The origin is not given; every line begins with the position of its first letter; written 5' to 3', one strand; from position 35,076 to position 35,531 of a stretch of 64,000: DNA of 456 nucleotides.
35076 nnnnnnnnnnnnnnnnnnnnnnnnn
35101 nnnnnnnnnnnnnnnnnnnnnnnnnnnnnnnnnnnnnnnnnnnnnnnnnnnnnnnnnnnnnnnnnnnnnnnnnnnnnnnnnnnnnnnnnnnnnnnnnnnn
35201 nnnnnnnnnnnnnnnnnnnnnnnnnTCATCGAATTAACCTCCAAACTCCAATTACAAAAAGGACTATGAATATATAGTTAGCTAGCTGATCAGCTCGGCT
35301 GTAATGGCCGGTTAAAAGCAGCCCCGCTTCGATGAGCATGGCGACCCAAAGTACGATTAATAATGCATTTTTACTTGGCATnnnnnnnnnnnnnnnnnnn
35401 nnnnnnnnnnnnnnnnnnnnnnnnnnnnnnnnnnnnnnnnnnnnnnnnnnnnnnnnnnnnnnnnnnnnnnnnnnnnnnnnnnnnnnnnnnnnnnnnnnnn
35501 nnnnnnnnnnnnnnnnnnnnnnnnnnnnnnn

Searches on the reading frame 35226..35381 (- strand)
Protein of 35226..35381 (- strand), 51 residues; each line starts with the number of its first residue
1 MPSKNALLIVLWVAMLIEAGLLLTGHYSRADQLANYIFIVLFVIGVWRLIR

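Call 6: search_protein_families(library=pfam, proteins=[window:35226-35381:-], max_evalue=10)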
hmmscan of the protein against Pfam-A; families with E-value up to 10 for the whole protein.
window:35226-35381:- (51 aa): 1 family
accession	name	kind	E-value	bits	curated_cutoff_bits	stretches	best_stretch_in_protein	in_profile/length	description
PF00690.31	Cation_ATPase_N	-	0.25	11.4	20.4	1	4-17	55-68/69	Cation transporter/ATPase, N-terminus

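Call 14: find_encoding_contigs(protein=window:35226-35381:-, flank=5000, max_places=10)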
Protein window:35226-35381:- (51 aa): 18 contigs read that carry it; 10 places shown.
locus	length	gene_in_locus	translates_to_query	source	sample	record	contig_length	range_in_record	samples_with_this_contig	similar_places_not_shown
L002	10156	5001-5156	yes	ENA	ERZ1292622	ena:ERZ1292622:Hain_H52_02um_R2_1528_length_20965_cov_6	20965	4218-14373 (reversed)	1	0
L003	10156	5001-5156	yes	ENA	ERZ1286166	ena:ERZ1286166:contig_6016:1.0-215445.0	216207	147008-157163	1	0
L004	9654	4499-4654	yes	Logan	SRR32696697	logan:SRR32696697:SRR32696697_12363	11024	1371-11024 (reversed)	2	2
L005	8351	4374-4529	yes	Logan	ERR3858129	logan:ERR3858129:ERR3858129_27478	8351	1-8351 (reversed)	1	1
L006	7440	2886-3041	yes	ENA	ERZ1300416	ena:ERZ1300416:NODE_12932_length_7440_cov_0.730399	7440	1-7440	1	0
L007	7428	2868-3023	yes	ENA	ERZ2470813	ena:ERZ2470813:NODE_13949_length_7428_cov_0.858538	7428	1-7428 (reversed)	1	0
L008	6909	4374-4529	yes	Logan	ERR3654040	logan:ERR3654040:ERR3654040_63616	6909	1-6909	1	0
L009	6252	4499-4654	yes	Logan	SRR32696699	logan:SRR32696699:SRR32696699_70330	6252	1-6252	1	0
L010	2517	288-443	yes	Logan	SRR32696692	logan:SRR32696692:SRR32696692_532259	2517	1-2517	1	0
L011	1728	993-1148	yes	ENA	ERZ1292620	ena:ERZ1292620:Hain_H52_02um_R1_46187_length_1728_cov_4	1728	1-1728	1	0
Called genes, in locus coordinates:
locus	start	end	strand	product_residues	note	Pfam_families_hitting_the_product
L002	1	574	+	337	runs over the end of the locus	PF00535:Glycos_transf_2, PF10111:Glyco_tranf_2_2, PF13506:Glyco_transf_21, PF13641:Glyco_tranf_2_3, PF13632:Glyco_trans_2_3 (weak)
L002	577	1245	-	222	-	PF13489:Methyltransf_23 (weak), PF13847:Methyltransf_31, PF08241:Methyltransf_11, PF08242:Methyltransf_12 (weak), PF13649:Methyltransf_25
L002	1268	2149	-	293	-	PF01209:Ubie_methyltran (faint), PF13489:Methyltransf_23, PF07021:MetW, PF13847:Methyltransf_31, PF08241:Methyltransf_11, PF08242:Methyltransf_12, PF13649:Methyltransf_25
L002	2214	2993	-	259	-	PF05219:DREV (weak), PF13489:Methyltransf_23, PF13847:Methyltransf_31, PF08241:Methyltransf_11, PF08242:Methyltransf_12, PF13649:Methyltransf_25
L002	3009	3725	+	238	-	PF00535:Glycos_transf_2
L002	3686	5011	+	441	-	-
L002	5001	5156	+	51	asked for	-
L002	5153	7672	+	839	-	-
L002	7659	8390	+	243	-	PF03291:mRNA_G-N7_MeTrfase (faint), PF01209:Ubie_methyltran (weak), PF13489:Methyltransf_23, PF13847:Methyltransf_31, PF08241:Methyltransf_11, PF08242:Methyltransf_12, PF13649:Methyltransf_25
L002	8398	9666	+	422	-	PF01943:Polysacc_synt, PF13440:Polysacc_synt_3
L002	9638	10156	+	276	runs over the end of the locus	PF00535:Glycos_transf_2, PF13641:Glyco_tranf_2_3 (weak)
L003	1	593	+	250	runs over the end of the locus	PF13632:Glyco_trans_2_3 (weak)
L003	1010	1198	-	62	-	-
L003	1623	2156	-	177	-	PF13489:Methyltransf_23 (weak)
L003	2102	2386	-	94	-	-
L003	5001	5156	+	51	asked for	-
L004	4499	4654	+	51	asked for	-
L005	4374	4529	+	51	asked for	-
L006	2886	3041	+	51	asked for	-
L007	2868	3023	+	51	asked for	-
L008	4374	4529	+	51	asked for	-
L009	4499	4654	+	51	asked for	-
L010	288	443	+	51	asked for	-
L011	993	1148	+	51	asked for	-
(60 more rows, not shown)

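Call 73: search_protein_families(library=ncbifam, proteins=[window:35226-35381:-], max_evalue=0.1)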
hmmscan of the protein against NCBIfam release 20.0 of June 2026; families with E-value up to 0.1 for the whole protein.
window:35226-35381:- (51 aa): 1 family
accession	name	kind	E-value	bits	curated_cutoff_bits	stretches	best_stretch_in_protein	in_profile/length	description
NF052650.1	YknW_fam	equivalog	0.06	12.8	110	1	10-46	177-211/213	YknW family membrane protein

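Call 89: list_cluster_members(proteins=[P0001, window:35226-35381:-, window:42547-42870:-])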
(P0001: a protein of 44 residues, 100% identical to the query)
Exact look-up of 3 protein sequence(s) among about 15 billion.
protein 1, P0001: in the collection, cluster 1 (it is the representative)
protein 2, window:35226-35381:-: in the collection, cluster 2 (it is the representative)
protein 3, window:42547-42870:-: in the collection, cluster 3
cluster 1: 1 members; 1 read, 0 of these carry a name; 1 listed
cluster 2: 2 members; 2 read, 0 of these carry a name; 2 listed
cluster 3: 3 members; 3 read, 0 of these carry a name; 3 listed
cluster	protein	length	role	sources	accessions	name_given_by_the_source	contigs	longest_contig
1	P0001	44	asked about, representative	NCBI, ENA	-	-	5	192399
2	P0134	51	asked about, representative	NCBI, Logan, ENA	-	-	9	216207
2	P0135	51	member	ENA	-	-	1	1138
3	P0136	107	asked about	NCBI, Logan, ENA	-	-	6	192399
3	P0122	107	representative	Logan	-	-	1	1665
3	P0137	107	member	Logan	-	-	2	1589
